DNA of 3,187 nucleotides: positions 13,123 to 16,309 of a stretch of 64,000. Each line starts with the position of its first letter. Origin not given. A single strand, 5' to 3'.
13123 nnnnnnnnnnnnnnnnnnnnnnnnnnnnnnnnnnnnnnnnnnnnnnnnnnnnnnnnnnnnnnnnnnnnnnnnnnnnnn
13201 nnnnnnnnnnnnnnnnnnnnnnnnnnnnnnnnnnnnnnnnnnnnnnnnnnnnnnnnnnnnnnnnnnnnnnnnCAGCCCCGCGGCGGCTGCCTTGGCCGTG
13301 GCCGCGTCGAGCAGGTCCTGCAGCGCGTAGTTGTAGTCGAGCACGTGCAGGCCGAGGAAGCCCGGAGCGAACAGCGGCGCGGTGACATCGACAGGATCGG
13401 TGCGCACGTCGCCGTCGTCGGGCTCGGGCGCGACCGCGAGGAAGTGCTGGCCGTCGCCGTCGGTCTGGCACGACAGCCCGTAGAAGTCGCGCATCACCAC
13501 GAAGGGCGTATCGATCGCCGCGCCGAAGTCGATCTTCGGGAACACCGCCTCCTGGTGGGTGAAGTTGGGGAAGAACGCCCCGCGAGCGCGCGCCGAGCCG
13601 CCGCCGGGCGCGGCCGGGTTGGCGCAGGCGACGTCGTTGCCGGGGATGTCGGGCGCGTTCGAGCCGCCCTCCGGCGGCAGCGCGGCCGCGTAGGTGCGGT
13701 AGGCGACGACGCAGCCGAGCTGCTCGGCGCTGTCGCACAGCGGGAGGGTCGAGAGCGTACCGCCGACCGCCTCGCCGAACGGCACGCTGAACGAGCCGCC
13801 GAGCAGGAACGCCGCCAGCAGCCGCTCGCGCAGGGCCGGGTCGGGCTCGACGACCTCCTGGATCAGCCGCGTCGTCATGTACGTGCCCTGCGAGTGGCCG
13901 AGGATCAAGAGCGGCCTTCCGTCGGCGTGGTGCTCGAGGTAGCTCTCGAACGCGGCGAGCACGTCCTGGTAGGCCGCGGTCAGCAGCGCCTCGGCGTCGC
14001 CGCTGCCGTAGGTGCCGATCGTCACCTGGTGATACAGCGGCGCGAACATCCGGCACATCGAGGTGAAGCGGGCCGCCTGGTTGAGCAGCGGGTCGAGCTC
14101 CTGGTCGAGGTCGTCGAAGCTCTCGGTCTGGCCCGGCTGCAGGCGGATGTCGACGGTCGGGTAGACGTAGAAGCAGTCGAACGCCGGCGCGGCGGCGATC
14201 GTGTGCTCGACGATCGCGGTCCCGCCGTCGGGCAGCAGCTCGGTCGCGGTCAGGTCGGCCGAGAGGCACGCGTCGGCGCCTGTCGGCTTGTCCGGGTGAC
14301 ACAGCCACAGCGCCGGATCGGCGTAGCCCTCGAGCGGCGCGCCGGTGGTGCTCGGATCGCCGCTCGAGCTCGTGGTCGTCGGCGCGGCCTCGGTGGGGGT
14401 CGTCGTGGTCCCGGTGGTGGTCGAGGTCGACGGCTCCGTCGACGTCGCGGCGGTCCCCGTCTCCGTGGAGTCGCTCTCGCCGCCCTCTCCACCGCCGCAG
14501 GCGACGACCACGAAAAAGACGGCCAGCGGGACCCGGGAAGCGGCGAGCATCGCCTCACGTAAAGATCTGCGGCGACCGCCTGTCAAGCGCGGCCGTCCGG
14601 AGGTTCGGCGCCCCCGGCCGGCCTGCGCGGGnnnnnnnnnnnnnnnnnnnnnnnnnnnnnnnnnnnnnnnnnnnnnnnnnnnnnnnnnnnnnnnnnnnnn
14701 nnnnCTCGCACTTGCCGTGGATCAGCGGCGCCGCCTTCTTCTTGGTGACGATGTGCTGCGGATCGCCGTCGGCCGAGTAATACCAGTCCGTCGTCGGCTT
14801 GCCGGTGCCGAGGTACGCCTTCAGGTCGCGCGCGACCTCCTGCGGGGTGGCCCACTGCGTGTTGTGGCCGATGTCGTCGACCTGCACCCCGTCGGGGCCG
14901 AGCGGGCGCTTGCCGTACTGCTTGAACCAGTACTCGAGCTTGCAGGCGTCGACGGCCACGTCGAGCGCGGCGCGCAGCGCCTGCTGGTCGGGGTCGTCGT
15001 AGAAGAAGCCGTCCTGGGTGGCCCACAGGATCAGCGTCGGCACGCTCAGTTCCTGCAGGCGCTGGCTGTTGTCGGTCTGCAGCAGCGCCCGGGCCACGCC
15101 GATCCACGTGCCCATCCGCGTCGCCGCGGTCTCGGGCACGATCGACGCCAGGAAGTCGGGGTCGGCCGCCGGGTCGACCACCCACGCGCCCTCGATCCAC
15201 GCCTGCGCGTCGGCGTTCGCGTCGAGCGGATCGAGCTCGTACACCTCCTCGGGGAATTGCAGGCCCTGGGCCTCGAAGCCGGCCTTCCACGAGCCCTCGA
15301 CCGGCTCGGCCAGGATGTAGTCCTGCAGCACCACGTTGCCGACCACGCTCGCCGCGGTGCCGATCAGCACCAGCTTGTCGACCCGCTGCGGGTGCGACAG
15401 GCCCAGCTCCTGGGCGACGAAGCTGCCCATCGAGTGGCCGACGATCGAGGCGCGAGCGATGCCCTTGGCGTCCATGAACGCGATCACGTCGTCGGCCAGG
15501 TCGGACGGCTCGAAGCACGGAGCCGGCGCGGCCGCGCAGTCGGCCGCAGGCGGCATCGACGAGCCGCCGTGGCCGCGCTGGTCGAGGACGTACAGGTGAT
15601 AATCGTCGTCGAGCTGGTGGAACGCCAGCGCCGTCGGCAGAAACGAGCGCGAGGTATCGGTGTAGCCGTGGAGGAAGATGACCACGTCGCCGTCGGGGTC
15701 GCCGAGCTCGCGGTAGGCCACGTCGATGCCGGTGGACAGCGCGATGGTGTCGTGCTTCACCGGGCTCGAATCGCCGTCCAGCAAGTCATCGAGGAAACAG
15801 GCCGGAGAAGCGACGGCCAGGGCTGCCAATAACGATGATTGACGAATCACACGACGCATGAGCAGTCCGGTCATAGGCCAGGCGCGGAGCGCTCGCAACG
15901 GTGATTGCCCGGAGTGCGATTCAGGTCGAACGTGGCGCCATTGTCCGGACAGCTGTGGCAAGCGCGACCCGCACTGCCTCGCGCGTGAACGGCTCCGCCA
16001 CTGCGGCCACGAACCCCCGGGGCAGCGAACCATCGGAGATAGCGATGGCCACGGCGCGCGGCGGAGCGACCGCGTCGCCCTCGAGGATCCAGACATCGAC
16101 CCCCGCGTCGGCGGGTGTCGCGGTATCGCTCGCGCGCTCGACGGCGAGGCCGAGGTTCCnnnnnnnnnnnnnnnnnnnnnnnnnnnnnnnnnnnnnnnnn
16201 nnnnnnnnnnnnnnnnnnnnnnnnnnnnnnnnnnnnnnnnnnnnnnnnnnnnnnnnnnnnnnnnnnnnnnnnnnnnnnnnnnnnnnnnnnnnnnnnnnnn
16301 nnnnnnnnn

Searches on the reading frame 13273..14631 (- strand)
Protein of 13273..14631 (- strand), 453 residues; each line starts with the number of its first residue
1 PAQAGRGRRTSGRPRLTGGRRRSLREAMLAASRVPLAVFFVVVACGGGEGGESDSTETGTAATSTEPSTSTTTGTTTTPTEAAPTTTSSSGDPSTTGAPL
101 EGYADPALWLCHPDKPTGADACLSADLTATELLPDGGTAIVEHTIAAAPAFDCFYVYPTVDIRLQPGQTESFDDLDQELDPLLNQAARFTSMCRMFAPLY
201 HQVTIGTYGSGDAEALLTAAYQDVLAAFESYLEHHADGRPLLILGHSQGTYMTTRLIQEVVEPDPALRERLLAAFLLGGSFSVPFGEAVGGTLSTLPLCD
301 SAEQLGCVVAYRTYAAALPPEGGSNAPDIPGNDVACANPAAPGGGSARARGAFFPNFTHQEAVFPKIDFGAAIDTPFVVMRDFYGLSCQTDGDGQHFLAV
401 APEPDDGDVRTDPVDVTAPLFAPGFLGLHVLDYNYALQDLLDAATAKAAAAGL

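Call 79: search_protein_families(library=pfam, proteins=[window:13273-14631:-], max_evalue=0.00001)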
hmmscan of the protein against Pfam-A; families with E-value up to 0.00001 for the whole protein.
window:13273-14631:- (453 aa): 1 family
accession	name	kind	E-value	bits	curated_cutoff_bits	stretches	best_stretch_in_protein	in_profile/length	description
PF11288.14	DUF3089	-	1.8e-42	145.7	23.4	1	152-340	2-202/207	Protein of unknown function (DUF3089)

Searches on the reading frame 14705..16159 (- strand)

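Call 79: search_protein_families(library=pfam, proteins=[window:14705-16159:-], max_evalue=0.00001)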
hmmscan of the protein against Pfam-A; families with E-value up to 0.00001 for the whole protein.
window:14705-16159:- (485 aa): 3 families
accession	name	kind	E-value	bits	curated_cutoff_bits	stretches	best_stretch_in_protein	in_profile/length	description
PF00561.26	Abhydrolase_1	-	3.1e-24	86.4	25.8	1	159-386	2-213/245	alpha/beta hydrolase fold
PF12146.15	Hydrolase_4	-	2.9e-18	66.5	27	1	159-397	6-216/239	Serine aminopeptidase, S33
PF12697.13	Abhydrolase_6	-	8.5e-18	66.2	26.3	1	160-444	1-216/217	Alpha/beta hydrolase family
